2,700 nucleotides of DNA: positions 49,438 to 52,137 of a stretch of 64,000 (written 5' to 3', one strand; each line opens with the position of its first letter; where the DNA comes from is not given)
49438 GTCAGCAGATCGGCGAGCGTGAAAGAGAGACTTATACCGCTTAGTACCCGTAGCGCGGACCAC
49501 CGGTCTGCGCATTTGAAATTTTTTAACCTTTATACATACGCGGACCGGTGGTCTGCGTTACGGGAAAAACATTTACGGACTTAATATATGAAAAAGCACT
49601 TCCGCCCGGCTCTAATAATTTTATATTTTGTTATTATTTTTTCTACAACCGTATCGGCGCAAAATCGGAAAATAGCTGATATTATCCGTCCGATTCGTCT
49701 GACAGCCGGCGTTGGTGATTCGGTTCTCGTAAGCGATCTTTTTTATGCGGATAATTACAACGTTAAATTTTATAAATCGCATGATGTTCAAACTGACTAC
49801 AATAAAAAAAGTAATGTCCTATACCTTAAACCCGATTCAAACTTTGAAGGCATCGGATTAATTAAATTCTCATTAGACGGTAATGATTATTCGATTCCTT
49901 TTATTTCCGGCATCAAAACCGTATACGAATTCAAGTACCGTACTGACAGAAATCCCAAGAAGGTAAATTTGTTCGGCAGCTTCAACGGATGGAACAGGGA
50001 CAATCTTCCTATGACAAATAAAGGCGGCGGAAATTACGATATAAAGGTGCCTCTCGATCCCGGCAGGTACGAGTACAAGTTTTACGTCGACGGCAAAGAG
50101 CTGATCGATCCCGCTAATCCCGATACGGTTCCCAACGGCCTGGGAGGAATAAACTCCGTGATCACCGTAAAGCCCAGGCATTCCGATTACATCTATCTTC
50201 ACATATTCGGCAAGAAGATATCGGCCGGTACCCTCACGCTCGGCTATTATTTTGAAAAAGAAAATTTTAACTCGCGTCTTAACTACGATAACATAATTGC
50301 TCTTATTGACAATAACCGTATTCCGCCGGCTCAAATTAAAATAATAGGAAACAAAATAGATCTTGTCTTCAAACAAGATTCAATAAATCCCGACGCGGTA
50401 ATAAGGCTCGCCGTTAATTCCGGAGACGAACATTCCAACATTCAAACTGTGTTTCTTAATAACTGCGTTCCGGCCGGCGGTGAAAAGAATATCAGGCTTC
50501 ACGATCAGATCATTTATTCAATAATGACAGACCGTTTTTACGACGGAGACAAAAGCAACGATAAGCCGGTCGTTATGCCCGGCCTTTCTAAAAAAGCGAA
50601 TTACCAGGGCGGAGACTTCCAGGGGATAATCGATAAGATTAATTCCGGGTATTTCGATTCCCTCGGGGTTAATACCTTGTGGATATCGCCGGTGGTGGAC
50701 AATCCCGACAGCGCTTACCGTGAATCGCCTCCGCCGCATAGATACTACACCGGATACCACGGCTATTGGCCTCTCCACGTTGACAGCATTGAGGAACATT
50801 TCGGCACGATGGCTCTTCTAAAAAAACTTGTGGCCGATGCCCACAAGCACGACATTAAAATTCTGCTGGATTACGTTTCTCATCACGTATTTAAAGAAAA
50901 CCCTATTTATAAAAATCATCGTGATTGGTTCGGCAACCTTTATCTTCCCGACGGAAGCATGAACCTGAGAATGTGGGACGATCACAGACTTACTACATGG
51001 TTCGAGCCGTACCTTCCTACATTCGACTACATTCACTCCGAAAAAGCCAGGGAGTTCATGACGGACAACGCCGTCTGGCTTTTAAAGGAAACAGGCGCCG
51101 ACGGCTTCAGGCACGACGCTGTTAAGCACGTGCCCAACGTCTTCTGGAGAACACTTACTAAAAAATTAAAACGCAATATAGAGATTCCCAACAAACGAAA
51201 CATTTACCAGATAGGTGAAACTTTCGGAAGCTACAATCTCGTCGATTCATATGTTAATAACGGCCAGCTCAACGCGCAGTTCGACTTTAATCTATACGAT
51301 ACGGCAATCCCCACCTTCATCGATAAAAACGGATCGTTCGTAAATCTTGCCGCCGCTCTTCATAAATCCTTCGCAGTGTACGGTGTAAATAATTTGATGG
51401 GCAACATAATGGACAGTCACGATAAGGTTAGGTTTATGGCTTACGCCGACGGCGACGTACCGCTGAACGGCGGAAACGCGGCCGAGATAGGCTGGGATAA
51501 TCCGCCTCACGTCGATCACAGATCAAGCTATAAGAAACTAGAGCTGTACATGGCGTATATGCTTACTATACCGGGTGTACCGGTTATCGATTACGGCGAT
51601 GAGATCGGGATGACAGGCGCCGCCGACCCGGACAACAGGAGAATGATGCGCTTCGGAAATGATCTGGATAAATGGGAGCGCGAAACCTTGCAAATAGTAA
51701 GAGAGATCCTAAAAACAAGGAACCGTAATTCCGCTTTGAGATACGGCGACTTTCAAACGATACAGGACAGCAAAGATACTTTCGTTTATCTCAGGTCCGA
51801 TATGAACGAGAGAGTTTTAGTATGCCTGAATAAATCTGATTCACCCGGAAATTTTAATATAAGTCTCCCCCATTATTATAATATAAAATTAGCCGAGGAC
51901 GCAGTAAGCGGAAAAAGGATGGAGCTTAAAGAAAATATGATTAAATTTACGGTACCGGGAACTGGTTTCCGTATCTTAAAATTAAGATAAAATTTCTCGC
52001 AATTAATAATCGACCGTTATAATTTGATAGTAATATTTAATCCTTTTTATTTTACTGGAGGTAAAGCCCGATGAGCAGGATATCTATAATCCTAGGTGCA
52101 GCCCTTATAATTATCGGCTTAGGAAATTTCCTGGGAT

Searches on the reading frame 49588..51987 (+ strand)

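Call 64: search_protein_families(library=pfam, proteins=[window:49588-51987:+], max_evalue=0.00001)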
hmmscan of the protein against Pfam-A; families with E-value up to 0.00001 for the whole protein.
window:49588-51987:+ (800 aa): 4 families
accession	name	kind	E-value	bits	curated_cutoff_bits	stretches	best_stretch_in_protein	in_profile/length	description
PF00128.31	Alpha-amylase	-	9.3e-39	134.3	22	1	312-685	2-361/446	Alpha amylase, catalytic domain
PF16561.11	AMPK1_CBM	-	5.6e-13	49.3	26.8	1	122-197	10-82/85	Glycogen recognition site of AMP-activated protein kinase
PF16657.11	Malt_amylase_C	-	8.7e-09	35.8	27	1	720-796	1-75/75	Maltogenic Amylase, C-terminal domain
PF02922.24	CBM_48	-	3.4e-06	27.7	22.4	0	123-174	22-80/83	Carbohydrate-binding module 48 (Isoamylase N-terminal domain)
